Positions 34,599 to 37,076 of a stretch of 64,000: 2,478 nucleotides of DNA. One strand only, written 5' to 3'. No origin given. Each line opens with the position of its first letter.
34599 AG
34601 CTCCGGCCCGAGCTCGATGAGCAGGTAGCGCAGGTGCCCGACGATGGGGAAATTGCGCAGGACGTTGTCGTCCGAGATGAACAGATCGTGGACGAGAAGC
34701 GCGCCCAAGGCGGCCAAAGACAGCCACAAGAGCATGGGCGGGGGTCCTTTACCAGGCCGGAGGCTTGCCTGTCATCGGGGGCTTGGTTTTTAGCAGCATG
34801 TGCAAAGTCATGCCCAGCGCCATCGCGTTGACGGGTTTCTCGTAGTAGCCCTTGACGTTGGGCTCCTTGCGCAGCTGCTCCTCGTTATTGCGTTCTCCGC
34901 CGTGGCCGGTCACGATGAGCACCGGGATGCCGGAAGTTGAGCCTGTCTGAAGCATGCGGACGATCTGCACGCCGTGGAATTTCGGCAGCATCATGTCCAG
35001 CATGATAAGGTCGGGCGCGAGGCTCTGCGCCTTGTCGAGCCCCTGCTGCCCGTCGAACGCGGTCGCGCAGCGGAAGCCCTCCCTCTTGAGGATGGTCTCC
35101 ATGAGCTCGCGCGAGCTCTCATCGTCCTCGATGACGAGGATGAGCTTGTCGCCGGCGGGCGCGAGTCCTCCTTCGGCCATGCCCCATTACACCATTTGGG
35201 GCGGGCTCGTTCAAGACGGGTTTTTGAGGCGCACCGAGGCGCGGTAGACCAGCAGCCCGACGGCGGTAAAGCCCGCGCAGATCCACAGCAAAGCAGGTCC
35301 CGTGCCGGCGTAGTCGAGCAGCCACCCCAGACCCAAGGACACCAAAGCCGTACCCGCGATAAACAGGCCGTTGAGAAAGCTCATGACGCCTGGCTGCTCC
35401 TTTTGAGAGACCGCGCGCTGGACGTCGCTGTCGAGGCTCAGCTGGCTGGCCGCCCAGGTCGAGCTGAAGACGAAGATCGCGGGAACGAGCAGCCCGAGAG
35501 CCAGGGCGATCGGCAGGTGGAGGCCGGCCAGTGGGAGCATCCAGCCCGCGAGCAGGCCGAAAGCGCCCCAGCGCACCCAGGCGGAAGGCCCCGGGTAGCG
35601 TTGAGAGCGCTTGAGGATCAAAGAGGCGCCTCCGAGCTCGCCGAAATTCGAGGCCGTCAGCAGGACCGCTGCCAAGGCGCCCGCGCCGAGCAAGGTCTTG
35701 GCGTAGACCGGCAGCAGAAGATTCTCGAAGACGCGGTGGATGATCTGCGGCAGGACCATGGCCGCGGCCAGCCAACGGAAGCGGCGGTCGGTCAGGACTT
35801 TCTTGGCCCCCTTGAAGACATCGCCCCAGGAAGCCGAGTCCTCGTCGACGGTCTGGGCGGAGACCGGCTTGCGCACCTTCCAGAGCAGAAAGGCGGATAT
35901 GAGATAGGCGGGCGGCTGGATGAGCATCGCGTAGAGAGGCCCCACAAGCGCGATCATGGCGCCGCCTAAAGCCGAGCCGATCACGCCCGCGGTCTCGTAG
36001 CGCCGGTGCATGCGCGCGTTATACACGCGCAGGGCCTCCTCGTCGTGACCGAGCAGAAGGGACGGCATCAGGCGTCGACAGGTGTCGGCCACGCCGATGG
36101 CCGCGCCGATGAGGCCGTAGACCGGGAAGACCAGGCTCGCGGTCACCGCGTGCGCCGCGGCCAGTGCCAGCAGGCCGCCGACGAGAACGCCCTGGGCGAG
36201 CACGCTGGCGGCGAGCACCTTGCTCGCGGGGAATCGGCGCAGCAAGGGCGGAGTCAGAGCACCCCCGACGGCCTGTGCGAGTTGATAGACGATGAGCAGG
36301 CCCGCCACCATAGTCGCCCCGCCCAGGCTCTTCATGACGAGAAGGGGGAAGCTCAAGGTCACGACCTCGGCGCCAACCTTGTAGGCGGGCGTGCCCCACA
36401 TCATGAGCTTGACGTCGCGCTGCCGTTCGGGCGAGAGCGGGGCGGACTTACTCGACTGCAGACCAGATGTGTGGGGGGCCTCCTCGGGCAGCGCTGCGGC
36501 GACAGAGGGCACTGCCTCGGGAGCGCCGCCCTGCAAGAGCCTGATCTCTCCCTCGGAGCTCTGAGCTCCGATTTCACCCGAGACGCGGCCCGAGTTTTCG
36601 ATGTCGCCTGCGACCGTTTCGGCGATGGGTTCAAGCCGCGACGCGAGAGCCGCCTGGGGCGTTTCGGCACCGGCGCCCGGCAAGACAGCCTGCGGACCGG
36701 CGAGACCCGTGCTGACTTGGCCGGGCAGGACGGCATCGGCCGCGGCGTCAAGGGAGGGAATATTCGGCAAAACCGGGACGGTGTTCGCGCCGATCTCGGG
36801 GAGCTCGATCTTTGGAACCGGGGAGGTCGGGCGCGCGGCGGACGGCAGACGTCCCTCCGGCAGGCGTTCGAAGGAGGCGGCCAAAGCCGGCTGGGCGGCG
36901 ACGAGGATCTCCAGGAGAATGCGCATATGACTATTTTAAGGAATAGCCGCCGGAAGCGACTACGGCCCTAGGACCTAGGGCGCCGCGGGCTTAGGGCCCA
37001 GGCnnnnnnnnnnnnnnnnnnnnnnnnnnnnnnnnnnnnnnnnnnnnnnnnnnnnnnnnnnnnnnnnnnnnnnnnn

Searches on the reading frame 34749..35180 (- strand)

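Call 47: search_protein_families(library=pfam, proteins=[window:34749-35180:-], max_evalue=0.000001)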
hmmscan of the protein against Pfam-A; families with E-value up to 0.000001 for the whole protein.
window:34749-35180:- (143 aa): 1 family
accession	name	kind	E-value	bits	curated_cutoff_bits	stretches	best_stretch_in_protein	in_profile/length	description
PF00072.30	Response_reg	-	9.9e-21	74.4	30.2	1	14-122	1-106/111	Response regulator receiver domain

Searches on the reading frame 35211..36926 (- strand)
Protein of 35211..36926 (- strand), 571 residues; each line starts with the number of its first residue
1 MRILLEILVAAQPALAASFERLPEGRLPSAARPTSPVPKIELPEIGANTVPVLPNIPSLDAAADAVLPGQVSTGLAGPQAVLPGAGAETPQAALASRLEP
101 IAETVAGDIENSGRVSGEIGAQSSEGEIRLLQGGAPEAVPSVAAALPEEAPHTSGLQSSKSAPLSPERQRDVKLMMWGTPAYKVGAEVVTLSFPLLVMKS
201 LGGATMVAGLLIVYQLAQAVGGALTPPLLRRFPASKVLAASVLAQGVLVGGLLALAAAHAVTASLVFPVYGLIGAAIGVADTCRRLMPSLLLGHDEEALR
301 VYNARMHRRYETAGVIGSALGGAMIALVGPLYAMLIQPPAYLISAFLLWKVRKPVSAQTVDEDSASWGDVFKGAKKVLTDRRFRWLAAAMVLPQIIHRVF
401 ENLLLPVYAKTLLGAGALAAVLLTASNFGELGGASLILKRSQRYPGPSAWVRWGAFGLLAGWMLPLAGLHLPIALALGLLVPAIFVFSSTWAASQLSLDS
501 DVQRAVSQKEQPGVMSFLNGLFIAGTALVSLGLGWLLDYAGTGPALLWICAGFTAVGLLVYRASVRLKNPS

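Call 47: search_protein_families(library=pfam, proteins=[window:35211-36926:-], max_evalue=0.000001)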
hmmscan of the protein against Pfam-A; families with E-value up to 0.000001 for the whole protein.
window:35211-36926:- (571 aa): 1 family
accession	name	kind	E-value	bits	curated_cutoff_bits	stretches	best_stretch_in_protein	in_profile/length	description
PF07690.21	MFS_1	-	1e-11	44.8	33.4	1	188-502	14-323/347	Major Facilitator Superfamily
